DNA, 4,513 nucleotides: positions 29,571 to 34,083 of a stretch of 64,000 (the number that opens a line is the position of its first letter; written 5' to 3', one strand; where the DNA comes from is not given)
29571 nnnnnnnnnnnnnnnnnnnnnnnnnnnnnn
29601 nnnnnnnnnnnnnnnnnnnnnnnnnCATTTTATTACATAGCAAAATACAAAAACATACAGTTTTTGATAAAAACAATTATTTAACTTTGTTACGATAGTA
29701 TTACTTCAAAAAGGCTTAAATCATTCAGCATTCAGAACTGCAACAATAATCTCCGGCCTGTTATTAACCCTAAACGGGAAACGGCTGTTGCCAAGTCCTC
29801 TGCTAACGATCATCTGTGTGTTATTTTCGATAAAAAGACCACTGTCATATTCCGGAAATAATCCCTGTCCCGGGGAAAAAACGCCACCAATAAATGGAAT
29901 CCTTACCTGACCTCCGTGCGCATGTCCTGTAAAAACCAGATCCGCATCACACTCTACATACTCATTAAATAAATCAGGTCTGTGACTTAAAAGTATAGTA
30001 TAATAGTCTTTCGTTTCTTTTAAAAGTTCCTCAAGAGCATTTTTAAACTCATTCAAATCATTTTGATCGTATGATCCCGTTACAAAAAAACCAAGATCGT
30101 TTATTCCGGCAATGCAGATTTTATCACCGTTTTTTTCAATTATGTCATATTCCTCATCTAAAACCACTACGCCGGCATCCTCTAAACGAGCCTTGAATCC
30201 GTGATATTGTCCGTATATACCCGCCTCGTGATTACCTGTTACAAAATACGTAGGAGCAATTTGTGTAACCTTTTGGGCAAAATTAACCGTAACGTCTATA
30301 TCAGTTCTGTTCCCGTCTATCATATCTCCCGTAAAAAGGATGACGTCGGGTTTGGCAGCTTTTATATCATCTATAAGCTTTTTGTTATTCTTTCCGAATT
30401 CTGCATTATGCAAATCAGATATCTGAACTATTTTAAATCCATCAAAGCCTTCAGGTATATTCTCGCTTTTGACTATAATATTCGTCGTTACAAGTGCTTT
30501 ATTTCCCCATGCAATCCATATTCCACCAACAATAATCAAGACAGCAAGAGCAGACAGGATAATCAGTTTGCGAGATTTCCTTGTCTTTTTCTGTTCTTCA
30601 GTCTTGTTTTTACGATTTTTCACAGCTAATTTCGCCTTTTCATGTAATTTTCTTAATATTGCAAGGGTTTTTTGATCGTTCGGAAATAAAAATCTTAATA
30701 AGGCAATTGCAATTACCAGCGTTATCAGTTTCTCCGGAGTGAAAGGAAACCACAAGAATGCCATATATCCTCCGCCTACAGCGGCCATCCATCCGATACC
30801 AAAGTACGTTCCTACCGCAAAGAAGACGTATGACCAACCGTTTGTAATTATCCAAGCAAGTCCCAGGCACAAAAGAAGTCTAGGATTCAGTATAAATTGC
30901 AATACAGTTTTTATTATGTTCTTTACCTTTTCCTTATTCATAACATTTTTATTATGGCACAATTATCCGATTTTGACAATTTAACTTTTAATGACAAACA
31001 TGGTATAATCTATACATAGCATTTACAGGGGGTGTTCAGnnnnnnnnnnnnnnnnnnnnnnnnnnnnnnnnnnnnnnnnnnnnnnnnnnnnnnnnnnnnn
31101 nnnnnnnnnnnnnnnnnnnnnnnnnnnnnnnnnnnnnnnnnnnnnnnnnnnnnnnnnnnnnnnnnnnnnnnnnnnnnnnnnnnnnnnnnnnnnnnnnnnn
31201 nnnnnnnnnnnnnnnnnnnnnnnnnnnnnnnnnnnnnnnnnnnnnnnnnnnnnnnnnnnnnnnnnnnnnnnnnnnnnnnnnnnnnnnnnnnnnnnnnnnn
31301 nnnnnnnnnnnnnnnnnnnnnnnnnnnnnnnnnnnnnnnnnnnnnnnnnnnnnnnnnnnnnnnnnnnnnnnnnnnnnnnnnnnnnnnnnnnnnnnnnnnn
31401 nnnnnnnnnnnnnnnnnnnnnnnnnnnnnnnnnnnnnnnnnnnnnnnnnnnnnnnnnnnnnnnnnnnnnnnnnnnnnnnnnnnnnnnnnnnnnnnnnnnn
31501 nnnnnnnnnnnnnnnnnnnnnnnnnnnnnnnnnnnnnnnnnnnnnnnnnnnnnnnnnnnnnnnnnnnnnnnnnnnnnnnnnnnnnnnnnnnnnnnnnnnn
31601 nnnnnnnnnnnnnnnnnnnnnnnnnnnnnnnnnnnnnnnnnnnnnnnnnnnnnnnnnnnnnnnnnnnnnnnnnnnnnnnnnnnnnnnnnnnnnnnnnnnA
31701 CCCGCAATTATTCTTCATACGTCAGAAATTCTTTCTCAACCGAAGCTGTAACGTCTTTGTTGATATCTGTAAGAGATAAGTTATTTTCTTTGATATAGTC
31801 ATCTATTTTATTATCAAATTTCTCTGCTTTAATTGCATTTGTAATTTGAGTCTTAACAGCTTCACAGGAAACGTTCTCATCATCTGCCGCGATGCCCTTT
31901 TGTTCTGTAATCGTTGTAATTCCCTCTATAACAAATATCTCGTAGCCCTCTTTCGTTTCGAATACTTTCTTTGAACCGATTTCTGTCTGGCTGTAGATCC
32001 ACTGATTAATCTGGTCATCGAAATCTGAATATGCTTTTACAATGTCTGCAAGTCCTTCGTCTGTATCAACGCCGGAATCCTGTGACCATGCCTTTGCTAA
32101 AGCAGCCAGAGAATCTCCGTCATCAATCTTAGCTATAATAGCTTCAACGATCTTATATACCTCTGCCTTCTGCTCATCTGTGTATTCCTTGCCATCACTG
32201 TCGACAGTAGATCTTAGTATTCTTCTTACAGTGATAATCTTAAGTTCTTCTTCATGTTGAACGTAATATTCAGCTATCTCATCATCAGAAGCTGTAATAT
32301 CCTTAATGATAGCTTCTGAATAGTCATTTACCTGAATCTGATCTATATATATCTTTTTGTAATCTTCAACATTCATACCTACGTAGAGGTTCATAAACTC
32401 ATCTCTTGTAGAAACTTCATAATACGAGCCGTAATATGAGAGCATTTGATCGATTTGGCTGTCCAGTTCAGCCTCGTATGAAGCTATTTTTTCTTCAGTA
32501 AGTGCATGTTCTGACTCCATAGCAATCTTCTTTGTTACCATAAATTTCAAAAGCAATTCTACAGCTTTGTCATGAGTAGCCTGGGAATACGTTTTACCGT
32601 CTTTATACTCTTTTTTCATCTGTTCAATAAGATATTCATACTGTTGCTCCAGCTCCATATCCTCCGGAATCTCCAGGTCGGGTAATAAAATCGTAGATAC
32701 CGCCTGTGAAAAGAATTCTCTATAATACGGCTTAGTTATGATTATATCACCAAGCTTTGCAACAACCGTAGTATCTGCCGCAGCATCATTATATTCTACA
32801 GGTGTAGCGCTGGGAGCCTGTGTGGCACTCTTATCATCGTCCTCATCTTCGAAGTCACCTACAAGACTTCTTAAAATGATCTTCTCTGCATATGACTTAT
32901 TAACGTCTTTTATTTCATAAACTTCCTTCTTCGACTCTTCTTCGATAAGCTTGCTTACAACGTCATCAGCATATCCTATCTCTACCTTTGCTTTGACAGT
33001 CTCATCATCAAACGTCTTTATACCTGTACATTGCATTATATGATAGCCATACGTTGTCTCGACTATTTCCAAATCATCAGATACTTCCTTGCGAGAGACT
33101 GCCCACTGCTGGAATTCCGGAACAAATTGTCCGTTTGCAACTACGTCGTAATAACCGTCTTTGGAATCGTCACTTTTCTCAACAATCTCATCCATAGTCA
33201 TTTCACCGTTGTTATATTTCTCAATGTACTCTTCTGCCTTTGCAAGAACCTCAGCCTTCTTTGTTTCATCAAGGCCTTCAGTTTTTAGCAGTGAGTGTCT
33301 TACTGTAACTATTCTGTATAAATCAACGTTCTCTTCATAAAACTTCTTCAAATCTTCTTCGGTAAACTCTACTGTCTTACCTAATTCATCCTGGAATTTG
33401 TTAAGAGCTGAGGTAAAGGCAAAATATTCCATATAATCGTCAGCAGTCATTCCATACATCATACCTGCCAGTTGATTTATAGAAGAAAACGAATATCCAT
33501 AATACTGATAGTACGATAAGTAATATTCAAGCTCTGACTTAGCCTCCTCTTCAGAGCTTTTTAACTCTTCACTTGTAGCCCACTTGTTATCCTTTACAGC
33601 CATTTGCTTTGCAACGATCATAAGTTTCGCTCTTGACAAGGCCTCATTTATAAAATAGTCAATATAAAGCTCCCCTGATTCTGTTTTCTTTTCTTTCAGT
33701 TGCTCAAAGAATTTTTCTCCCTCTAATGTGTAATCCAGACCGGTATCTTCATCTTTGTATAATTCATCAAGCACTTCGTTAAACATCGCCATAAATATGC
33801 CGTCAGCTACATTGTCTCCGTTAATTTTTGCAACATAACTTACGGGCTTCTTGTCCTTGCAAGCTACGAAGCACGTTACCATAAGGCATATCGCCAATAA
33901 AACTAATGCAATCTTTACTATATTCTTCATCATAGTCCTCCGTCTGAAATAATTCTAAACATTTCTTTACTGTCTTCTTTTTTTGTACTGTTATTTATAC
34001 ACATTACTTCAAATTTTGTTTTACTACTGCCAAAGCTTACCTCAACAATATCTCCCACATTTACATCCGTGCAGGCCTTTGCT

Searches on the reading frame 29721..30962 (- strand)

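Call 57: search_protein_families(library=pfam, proteins=[window:29721-30962:-], max_evalue=0.1)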
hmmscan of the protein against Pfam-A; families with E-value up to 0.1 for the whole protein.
window:29721-30962:- (413 aa): 4 families
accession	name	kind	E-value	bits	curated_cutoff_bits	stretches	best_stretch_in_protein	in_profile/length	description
PF00149.33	Metallophos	-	1e-18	68.9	21.5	1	176-350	1-190/191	Calcineurin-like phosphoesterase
PF12850.12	Metallophos_2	-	6e-09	36.5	27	1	177-352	2-120/154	Calcineurin-like phosphoesterase superfamily domain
PF09716.15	ETRAMP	-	0.035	14.5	29.1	1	78-146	5-67/81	Malarial early transcribed membrane protein (ETRAMP)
PF03600.22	CitMHS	-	0.053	13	31.9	1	27-154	119-223/336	Citrate transporter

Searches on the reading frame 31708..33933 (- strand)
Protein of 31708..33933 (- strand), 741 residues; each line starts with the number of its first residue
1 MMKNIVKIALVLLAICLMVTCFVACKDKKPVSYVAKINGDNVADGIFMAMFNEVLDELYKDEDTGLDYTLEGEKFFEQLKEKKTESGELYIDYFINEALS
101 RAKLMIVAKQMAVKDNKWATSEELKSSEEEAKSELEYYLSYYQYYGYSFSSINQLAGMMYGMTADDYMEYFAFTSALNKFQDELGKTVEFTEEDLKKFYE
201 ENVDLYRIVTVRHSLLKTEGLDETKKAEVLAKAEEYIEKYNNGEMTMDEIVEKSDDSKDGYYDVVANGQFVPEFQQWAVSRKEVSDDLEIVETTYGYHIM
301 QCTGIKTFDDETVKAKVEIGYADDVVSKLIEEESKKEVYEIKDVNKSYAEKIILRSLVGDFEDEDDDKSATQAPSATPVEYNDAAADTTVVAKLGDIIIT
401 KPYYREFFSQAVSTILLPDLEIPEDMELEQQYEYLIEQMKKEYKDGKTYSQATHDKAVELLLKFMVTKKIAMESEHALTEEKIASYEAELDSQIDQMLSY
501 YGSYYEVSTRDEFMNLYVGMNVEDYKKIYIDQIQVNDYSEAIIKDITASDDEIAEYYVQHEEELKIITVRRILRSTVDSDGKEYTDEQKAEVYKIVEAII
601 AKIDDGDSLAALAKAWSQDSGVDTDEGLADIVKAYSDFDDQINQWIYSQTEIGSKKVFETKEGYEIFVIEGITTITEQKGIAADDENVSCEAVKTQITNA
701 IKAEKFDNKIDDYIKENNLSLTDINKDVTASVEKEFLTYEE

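Call 57: search_protein_families(library=pfam, proteins=[window:31708-33933:-], max_evalue=0.1)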
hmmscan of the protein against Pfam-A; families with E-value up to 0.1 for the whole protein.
window:31708-33933:- (741 aa): 3 families
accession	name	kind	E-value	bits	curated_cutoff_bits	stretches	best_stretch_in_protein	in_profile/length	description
PF00639.27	Rotamase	-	1.7e-19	71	21.7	2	213-303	1-96/97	PPIC-type PPIASE domain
PF13616.12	Rotamase_3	-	1e-14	55.5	22.5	2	195-303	3-113/116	PPIC-type PPIASE domain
PF13145.12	Rotamase_2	-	0.00096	20.4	27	1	191-306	2-109/121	PPIC-type PPIASE domain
